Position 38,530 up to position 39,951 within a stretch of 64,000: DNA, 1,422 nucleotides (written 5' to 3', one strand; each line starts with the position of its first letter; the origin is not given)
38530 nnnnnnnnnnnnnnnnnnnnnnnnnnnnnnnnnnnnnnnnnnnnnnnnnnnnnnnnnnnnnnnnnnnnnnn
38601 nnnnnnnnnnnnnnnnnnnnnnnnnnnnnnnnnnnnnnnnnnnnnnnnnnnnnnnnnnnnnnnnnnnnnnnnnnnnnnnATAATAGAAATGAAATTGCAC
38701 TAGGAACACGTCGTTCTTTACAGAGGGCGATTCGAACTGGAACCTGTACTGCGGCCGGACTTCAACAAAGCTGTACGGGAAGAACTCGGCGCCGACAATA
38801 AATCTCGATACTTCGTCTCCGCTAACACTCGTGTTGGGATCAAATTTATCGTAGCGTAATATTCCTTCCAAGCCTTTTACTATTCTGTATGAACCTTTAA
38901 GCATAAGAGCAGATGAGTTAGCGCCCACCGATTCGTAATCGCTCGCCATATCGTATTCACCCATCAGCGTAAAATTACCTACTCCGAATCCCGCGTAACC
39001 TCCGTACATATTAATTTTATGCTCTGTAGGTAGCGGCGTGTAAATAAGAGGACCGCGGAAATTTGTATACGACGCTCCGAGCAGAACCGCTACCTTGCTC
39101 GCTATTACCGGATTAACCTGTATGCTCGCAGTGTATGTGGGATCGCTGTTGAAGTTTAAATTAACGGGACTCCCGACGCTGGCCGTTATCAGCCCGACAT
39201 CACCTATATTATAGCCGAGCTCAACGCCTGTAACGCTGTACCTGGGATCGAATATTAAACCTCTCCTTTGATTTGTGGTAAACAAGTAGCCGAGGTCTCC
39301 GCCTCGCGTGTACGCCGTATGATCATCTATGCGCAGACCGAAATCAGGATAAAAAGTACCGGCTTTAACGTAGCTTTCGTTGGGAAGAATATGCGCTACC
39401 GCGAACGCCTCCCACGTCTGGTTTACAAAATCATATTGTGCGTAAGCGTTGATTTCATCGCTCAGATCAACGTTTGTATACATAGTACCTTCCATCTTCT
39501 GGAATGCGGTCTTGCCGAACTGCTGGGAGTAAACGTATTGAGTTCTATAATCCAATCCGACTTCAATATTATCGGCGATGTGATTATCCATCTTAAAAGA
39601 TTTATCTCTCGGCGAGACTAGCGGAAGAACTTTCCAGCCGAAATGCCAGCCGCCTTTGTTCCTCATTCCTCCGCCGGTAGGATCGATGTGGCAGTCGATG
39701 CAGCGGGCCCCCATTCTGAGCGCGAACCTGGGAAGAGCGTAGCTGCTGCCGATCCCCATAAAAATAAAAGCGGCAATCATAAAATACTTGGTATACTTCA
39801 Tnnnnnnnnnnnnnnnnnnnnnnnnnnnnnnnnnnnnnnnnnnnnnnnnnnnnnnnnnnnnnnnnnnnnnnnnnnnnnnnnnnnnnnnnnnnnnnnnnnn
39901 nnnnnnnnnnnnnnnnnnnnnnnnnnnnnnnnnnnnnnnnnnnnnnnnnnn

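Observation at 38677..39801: Signal peptide + single CXXCH + porin-sized beta-barrel: Cyc2-like fused cytochrome-porin candidate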

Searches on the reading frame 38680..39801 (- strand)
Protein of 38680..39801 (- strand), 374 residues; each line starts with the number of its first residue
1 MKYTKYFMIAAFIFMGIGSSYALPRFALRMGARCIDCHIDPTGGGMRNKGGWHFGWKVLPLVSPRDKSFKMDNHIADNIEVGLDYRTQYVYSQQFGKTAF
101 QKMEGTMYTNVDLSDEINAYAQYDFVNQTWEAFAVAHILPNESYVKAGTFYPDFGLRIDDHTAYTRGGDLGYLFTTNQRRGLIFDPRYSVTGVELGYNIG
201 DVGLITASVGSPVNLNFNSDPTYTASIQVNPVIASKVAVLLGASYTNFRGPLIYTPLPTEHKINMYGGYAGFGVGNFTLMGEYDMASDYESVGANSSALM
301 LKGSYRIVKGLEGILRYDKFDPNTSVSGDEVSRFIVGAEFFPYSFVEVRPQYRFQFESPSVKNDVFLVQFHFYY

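Call 4: search_protein_families(library=pfam, proteins=[window:38680-39801:-], max_evalue=10)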
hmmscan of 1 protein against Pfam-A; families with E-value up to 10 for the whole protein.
window:38680-39801:- (374 aa): 1 family
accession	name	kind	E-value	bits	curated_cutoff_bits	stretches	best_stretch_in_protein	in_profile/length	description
PF13609.12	Porin_4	-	0.028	14.6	27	1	189-310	184-295/310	Gram-negative porin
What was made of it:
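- On General bacterial porins (Pfam Porin_4 / OmpF-OprP type): Porin_4 scores 14.6 bits against a cut-off of 27 (call 4).
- The weak Pfam Porin_4 match is below threshold (call 4).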

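Call 5: search_protein_families(library=ncbifam, proteins=[window:38680-39801:-], max_evalue=10)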
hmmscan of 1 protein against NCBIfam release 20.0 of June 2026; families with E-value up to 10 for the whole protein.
window:38680-39801:- (374 aa): 0 families
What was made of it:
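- Tried and rejected: Pfam and NCBIfam scans of the protein gave nothing usable (calls 4, 5).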

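Call 6: find_homologous_proteins(query=window:38680-39801:-)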
Query window:38680-39801:- (374 aa): 424 proteins with E <= 0.001 among 2154 candidates; the best 120 are listed.
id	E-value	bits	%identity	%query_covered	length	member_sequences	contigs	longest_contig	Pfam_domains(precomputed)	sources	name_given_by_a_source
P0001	3.4e-255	864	100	100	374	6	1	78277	-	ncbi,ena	-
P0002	1.3e-196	671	74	100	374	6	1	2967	-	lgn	-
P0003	1.2e-194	665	73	100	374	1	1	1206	-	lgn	-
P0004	4.1e-188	643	71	100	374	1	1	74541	-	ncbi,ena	-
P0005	5.6e-186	636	70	100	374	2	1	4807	-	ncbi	-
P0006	8.5e-186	636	71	100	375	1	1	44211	-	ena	-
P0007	1.5e-175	602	70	96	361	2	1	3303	-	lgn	-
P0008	3.6e-175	601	67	100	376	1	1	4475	-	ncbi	-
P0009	6.0e-172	590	67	100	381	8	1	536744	-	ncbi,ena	-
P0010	1.5e-169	582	68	95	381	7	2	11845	-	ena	-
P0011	7.0e-168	577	63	100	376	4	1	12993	-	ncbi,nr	ncbi:MAG: hypothetical protein P4L45_08595 [Ignavibacteriaceae bacterium]|nr:hypothetical protein [I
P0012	7.3e-168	577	65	100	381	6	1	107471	-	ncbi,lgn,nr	ncbi:MAG: hypothetical protein M1480_14070 [Bacteroidetes bacterium]|nr:hypothetical protein [Bacter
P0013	7.8e-168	576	65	100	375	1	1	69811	-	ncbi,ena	-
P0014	2.4e-166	572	63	100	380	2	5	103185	-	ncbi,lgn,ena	-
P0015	2.7e-166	571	63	99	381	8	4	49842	-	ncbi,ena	-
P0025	1.1e-157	543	62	100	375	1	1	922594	-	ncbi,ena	-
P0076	1.8e-124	434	51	99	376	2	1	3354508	-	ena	-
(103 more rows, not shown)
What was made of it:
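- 38677..39801 (-): Gene for the 374-aa haem-porin (stop codon included). At least 424 homologues of the same length (call 6).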

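Call 24: search_protein_representatives(alignment_id=A1)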
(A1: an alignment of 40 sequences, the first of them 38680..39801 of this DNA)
Query: 40 sequences, 377 profile positions. Proteins with E-value up to 0.001 (for the whole library): 1520; up to 1e-10: 658; up to 1e-30: 135. The best 150 are listed.
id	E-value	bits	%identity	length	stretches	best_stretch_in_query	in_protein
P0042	8.1e-184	627.4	-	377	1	1-377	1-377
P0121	1.5e-150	517.8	-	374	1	4-377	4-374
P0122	1.9e-143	494.5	-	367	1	9-377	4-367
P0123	4.7e-123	427.4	-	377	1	2-377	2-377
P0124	1.4e-118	412.7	-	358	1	9-377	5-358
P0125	3.0e-111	388.5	-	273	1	105-377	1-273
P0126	2.8e-103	362.3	-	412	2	1-332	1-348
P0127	8.5e-100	350.8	-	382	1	1-289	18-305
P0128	8.9e-94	331.0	-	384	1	1-377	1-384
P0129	6.3e-89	315.0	-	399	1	2-377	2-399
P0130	4.9e-75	269.3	-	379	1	1-377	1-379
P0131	1.2e-74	268.1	-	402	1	10-371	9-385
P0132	8.7e-74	265.2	-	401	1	2-377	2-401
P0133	2.0e-72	260.7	-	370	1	5-377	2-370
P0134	1.2e-60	222.0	-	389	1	7-377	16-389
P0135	3.4e-60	220.5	-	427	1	7-377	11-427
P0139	3.1e-57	210.7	-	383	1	1-376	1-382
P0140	6.8e-57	209.6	-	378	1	5-377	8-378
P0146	4.2e-53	197.1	-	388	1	10-377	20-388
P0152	1.3e-50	188.9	-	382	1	7-377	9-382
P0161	3.7e-48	180.9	-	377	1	1-377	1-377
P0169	6.5e-45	170.2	-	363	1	6-377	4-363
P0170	7.5e-45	170.0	-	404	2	9-206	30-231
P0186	2.7e-39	151.7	-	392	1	7-377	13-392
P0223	3.8e-33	131.4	-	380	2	22-192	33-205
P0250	7.1e-31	124.0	-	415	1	19-364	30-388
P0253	9.7e-31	123.5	-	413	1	6-367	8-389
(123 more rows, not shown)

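Call 28: predict_structure(alignment_id=A1)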
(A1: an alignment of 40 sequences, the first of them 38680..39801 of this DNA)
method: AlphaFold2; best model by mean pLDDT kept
length: 374 residues; sequences in the alignment: 40
mean_pLDDT: 69.6   pTM: 0.70
mean pLDDT of the five models: 69.6, 69.3, 69.1, 66.7, 64.4
residues with pLDDT >= 90: 6; 70-90: 222; 50-70: 86; < 50: 60
segments of 3 or more residues with pLDDT < 50: 14-24, 31-70, 255-257
pLDDT, mean of each block of 10 residues (from residue 1): 75 44 51 36 33 32 38 64 80 81 78 76 82 83 82 59 53 57 68 84 82 67 84 80 82 56 83 85 79 77 82 84 57 84 74 78 82 73
secondary structure, 60 per line:
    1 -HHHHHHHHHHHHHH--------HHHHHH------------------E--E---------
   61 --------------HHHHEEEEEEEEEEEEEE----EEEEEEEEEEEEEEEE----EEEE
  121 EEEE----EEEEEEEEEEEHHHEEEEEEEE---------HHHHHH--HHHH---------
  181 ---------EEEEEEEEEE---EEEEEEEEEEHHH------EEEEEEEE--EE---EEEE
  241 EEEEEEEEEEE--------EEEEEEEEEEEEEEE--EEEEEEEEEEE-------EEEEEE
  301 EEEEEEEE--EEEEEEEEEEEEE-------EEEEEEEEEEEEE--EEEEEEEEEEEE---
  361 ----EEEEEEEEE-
elements in order: H2-15 H24-29 H75-78 E79-92 E97-112 E117-124 E129-139 E143-150 H160-165 H168-171 E190-199 E203-212 E222-229 E237-251 E260-274 E277-287 E295-308 E311-323 E331-343 E346-357 E365-373
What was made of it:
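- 38680..39567 (-): 16-strand beta-barrel, residues 79-374, ending in the aromatic C-terminus QFHFYY. AF2 model with 16 strands (call 28).
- Checked: The 'porin-sized barrel' is supported by an AlphaFold2 model (pTM 0.70, strand pLDDT about 80) with exactly 16 strands between residues 79 and 373 (call 28).
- The haem segment is modelled with low confidence (pLDDT 32-38, call 28). The haem segment is modelled with low confidence (call 28).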

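Call 33: fold_search(model_id=the predicted structure, library=pdb)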
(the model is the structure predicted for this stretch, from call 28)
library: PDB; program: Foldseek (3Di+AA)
matches with E <= 10: 960; with E <= 0.001: 269
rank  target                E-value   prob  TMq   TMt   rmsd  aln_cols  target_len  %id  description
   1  2o4v_A                8.5e-12  1.00  0.60  0.55   6.2       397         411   15  An arginine ladder in OprP mediates phosphate specific transfer across the outer membrane (released 2006-12-26)
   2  5oyk                  1.2e-11  1.00  0.54  0.61   6.4       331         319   13  Outer-membrane expressed OmpT of Vibrio cholerae (released 2018-04-25)
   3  6ehf                  1.3e-11  1.00  0.51  0.58   7.2       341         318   13  OmpT (in-vitro folded), an outer membrane protein Vibrio cholerae (trimer form) (released 2018-04-25)
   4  6ehe                  1.9e-11  1.00  0.53  0.63   6.5       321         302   16  OmpTdeltaL8 (loop L8 deletion mutant of OmpT), an outer membrane protein of Vibrio cholerae (released 2018-04-25)
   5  6ehb_C                2.3e-11  1.00  0.53  0.61   6.3       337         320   13  OmpU, an outer membrane protein, of Vibrio cholerae (released 2018-04-25)
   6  6ehd                  3.4e-11  1.00  0.52  0.59   7.1       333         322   14  OmpT (in-vitro folded), an outer membrane protein of Vibrio cholerae (released 2018-04-25)
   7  6ehb_A                3.6e-11  1.00  0.54  0.62   6.3       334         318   13  OmpU, an outer membrane protein, of Vibrio cholerae (released 2018-04-25)
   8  6ehb_B                3.8e-11  1.00  0.53  0.62   6.5       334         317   13  OmpU, an outer membrane protein, of Vibrio cholerae (released 2018-04-25)
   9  8byt_A                4.7e-11  1.00  0.51  0.60   6.7       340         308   16  Outer membrane attachment porin OmpM1 from Veillonella parvula, C3 symmetry (released 2023-11-08)
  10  2xe3_A                6.1e-11  1.00  0.54  0.58   6.6       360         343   12  OmpC28 (released 2010-05-19)
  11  5o78_A                6.7e-11  1.00  0.52  0.58   6.7       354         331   13  Crystal structure of Omp35 from Enterobacter aerogenes (released 2018-06-20)
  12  2xe5_A                1.1e-10  1.00  0.53  0.58   9.7       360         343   11  Molecular insights into clinically isolated OmpC mutants and their role in multi-drug resistance (OmpC26) (released 2010-05-26)
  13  5o77                  1.2e-10  1.00  0.52  0.57   6.5       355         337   14  Klebsiella pneumoniae OmpK35 (released 2018-06-20)
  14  6ehc_A                1.3e-10  1.00  0.53  0.63   6.5       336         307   13  OmpUdeltaN (N-terminus deletion mutant of OmpU), outer membrane protein of Vibrio cholerae (released 2018-04-25)
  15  4d64_A                1.3e-10  1.00  0.50  0.53  10.0       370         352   11  Structure of porin Omp-Pst1 from P. stuartii; the crystallographic symmetry generates a dimer of trimers. (released 2016-03-09)
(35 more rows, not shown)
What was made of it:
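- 38680..39567 (-): Foldseek best matches are OprP, OprO, OmpT/U and OmpF (call 33).
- Closest known: General and specific 16-strand porins. Same: Foldseek E 1e-11 to 1e-10, TM 0.5-0.6 (calls 28, 33).
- Checked: Foldseek matches to 16-strand porins are headed by OprP 2O4V, E 8.5e-12 (call 33).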

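Call 41: search_solved_structures(query=A1, max_evalue=10)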
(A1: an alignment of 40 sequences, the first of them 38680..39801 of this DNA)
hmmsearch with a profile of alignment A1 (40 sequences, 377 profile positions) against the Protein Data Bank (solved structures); distinct sequences matched with E-value up to 10: 1.
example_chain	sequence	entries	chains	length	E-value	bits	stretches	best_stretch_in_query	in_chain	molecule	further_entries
8e5f_A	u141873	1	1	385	0.29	13.3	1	1-44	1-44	c-type cytochrome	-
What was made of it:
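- On General bacterial porins (Pfam Porin_4 / OmpF-OprP type): No PDB porin matches at E <= 10 with the family profile (call 41).
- Closest known: General and specific 16-strand porins. Different: No sequence-level relationship: Porin_4 E 0.028 is below threshold, and no PDB porin matches at E <= 10 (calls 4, 41).
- The family profile hits no ordinary porin in the PDB at E <= 10 (call 41).
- Tried and rejected: The only hit was an insignificant N-terminal match to a c-type cytochrome, 8E5F, E 0.29 (call 41).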

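Call 42: list_cluster_members(proteins=[P0001, P0121, P0126, P0128, P0132, P0135, P0139, P0146, P0169, P0250])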
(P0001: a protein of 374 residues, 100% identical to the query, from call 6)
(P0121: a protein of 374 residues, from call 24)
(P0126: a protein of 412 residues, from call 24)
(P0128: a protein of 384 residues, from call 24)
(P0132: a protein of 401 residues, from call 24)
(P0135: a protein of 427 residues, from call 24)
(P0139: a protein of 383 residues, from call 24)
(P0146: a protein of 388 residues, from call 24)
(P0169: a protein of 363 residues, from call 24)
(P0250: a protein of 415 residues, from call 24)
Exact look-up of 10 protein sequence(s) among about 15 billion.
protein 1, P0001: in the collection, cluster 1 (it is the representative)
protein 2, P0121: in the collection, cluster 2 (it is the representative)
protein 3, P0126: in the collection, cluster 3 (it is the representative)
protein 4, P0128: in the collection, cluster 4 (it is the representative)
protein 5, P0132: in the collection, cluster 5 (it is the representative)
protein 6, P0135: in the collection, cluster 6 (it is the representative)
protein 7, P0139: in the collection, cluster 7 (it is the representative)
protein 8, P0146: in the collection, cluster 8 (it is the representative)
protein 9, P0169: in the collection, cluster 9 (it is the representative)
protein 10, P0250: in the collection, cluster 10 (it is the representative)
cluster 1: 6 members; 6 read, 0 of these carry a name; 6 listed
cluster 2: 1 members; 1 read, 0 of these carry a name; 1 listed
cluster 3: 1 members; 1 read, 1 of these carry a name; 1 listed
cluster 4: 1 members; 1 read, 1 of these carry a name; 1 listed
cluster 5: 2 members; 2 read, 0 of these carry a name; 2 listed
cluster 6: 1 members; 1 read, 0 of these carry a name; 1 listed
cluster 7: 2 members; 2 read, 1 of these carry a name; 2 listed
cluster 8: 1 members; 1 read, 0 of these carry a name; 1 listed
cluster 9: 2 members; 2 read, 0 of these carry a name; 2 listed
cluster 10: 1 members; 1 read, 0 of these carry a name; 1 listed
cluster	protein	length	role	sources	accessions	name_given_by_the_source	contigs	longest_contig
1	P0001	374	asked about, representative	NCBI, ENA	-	-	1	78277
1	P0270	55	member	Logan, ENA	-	-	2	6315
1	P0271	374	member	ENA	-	-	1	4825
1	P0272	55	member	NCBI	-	-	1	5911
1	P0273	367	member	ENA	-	-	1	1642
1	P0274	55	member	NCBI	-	-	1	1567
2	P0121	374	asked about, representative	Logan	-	-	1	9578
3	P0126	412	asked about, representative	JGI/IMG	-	hypothetical protein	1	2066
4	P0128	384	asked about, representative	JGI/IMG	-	hypothetical protein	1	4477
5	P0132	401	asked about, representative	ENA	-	-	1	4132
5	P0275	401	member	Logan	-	-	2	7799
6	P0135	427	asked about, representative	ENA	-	-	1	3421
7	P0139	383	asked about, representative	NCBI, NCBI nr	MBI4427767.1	MAG: hypothetical protein HY562_01470 [Ignavibacteriales bacterium] | hypothetical protein [Ignavibacteriales bacterium]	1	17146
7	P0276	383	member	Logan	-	-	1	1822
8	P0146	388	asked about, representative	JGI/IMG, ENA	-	-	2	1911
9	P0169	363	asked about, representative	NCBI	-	-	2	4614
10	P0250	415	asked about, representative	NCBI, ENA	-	-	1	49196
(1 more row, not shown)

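Call 43: find_encoding_contigs(protein=P0001, flank=10000, max_places=3)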
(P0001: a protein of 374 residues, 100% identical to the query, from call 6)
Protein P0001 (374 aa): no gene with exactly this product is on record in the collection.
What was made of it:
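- Tried and rejected: find_encoding_contigs found no record for the window's own protein, P0001 (call 43).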

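Call 44: find_encoding_contigs(protein=P0004, flank=8000, max_places=2)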
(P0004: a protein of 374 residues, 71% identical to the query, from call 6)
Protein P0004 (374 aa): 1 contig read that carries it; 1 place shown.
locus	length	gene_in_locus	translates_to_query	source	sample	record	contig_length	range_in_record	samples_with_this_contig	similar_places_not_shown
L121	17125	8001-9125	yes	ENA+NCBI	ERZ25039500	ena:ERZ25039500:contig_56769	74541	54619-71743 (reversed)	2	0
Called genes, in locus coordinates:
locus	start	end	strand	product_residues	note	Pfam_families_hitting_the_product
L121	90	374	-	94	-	PF00216:Bac_DNA_binding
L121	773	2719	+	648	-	PF07715:Plug (weak), PF14121:Porin_10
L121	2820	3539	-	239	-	PF00072:Response_reg, PF04397:LytTR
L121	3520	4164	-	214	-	PF06580:His_kinase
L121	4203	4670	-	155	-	-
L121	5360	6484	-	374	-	PF02163:Peptidase_M50, PF00595:PDZ, PF13180:PDZ_2, PF14685:PDZ_Tricorn (faint), PF17820:PDZ_6, PF00595:PDZ (weak), PF13180:PDZ_2, PF17820:PDZ_6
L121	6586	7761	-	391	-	PF02670:DXP_reductoisom, PF08436:DXP_redisom_C, PF13288:DXPR_C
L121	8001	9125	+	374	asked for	-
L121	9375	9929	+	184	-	PF07719:TPR_2 (faint), PF13428:TPR_14 (faint), PF14559:TPR_19 (faint), PF23914:TPR_CcmH_CycH (weak)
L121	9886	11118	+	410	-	PF12895:ANAPC3 (faint), PF13432:TPR_16 (faint), PF14559:TPR_19 (faint), PF24575:TPR_Slam (faint), PF07719:TPR_2 (faint), PF13174:TPR_6 (faint), PF13181:TPR_8 (faint), PF09976:TPR_21 (weak), +6 more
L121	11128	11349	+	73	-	PF06689:zf-C4_ClpX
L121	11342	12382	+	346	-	PF01078:Mg_chelatase (faint), PF05496:RuvB_N (faint), PF07724:AAA_2, PF07728:AAA_5 (weak), PF13401:AAA_22 (faint), PF00004:AAA, PF10431:ClpB_D2-small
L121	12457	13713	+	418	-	-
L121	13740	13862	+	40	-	-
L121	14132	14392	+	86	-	-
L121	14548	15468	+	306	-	-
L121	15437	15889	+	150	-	-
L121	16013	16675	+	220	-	PF01557:FAA_hydrolase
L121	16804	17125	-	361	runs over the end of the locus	-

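Call 45: find_encoding_contigs(protein=P0025, flank=8000, max_places=2)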
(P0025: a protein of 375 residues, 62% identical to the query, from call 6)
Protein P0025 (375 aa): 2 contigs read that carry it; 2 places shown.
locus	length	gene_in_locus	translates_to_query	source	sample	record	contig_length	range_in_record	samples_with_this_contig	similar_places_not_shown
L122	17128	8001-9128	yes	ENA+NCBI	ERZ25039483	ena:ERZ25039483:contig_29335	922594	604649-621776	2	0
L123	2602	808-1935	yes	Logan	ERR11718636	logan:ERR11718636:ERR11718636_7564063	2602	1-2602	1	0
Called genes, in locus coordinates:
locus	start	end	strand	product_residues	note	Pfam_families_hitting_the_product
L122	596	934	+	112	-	-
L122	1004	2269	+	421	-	PF02321:OEP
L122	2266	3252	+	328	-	-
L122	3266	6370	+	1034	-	PF00873:ACR_tran, PF03176:MMPL (faint)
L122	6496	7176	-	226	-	PF04264:YceI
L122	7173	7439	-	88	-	-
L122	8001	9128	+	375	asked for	-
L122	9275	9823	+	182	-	PF13302:Acetyltransf_3, PF13420:Acetyltransf_4, PF00583:Acetyltransf_1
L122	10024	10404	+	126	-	PF00072:Response_reg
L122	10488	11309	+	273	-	-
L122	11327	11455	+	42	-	-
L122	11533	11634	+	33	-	-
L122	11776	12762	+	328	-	PF05128:DUF697 (weak)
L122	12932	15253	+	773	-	PF13424:TPR_12, PF17874:TPR_MalT (weak), PF10602:RPN7 (weak), PF13374:TPR_10 (weak), PF13424:TPR_12, PF00515:TPR_1 (weak), PF00512:HisKA, PF02518:HATPase_c, +6 more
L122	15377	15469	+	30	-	-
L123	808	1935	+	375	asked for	-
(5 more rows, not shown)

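Call 46: find_encoding_contigs(protein=P0076, flank=8000, max_places=2)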
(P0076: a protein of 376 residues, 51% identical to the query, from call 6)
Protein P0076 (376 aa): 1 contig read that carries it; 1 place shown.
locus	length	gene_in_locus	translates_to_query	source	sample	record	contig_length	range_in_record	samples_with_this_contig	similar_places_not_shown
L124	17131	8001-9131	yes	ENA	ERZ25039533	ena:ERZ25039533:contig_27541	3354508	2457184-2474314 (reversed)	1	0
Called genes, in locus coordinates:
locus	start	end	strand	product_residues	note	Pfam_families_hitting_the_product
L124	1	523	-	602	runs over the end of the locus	PF00664:ABC_membrane, PF00005:ABC_tran, PF02463:SMC_N (faint), PF13401:AAA_22 (faint)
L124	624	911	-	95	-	PF00216:Bac_DNA_binding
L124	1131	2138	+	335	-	PF07715:Plug (weak)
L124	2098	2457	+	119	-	-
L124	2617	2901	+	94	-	-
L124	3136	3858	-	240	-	PF00072:Response_reg, PF04397:LytTR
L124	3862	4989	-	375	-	PF06580:His_kinase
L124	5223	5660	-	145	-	PF02163:Peptidase_M50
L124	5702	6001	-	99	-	PF00595:PDZ (weak), PF13180:PDZ_2, PF17820:PDZ_6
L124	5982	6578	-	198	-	PF02163:Peptidase_M50, PF00595:PDZ (weak), PF17820:PDZ_6 (weak)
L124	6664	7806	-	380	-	PF02670:DXP_reductoisom, PF08436:DXP_redisom_C, PF13288:DXPR_C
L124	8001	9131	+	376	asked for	-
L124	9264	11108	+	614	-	PF09976:TPR_21 (faint), PF12895:ANAPC3 (faint), PF13424:TPR_12 (faint), PF13525:YfiO (faint), PF07719:TPR_2 (faint), PF09295:ChAPs (faint), PF10602:RPN7 (faint), PF13174:TPR_6 (faint), +5 more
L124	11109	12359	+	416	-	PF06689:zf-C4_ClpX, PF00493:MCM (weak), PF01078:Mg_chelatase (faint), PF05496:RuvB_N (weak), PF00004:AAA, PF07724:AAA_2, PF07728:AAA_5 (weak), PF10431:ClpB_D2-small, +1 more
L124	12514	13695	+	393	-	-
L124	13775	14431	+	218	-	PF01557:FAA_hydrolase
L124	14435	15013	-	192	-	PF01330:RuvA_N, PF12826:HHH_2 (faint), PF00633:HHH (faint), PF14520:HHH_5, PF07499:RuvA_C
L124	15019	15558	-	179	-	PF02075:RuvC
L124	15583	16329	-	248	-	PF20772:TACO1_YebC_N, PF01709:Transcrip_reg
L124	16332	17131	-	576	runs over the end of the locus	PF01368:DHH, PF02272:DHHA1, PF17768:RecJ_OB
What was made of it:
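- Absent from L121 and L124, which share the rest of the synteny (calls 44, 46).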
